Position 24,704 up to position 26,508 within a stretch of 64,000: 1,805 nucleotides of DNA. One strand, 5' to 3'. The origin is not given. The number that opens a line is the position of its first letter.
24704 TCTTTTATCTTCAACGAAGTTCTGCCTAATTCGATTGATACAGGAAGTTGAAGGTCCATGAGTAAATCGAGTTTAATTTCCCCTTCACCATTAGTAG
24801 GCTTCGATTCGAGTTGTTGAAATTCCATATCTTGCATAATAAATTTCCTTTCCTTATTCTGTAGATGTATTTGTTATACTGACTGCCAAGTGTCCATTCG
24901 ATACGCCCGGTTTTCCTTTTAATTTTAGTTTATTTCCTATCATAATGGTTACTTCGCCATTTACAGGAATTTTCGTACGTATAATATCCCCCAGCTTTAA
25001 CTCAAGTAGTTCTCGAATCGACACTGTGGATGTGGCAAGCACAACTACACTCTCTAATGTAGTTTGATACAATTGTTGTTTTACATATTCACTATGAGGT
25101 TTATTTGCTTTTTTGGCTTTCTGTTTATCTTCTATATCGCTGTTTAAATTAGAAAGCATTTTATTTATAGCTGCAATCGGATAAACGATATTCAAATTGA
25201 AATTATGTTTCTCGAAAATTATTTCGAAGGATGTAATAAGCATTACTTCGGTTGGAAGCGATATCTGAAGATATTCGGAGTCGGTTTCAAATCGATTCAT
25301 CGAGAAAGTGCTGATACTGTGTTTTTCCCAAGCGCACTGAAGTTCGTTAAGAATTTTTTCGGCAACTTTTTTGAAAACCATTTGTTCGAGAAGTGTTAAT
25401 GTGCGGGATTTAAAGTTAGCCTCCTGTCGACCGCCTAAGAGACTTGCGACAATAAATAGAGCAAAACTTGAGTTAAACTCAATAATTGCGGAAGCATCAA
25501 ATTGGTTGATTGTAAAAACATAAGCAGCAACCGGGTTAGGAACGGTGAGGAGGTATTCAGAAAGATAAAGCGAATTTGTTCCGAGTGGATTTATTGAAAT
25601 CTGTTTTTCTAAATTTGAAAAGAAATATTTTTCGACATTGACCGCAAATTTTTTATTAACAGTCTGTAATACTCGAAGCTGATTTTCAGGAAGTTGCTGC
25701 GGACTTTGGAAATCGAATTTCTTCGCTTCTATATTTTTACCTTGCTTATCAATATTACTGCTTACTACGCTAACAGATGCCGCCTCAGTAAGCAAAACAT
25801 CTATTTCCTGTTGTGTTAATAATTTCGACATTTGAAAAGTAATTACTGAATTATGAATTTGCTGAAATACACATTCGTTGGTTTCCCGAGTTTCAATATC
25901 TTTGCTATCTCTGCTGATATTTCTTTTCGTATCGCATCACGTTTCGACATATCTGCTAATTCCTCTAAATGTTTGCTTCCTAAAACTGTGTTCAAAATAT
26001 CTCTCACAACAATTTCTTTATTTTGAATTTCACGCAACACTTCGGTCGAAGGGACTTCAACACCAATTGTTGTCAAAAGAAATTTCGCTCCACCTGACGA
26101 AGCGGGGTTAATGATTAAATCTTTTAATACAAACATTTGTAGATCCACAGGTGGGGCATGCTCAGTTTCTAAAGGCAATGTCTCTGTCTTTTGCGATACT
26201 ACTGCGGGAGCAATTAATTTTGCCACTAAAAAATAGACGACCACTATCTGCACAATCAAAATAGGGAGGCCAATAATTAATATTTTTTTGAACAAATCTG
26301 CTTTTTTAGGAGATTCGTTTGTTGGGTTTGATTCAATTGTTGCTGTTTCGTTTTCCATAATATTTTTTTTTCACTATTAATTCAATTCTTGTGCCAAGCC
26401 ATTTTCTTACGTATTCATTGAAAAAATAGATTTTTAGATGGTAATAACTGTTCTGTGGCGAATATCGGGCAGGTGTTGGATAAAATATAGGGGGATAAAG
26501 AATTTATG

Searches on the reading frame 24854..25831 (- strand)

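Call 46: search_protein_families(library=pfam, proteins=[window:24854-25831:-], max_evalue=0.00001)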
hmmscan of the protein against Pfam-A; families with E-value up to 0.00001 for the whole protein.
window:24854-25831:- (325 aa): 2 families
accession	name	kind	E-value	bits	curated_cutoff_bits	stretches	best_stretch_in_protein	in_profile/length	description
PF02154.20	FliM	-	2.3e-30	106.4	27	1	39-229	1-192/192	Flagellar motor switch protein FliM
PF01052.25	FliMN_C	-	2.3e-18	66.4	23.8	1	252-321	1-70/73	Type III flagellar switch regulator (C-ring) FliN C-term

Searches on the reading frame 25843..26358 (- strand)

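Call 92: search_protein_families(library=pfam, proteins=[window:25843-26358:-], max_evalue=0.001)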
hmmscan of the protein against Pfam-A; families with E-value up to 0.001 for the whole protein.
window:25843-26358:- (171 aa): 1 family
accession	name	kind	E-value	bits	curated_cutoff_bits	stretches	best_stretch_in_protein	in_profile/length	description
PF03748.19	FliL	-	4.5e-16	59.7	24.6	1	77-171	3-103/103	Flagellar basal body-associated protein FliL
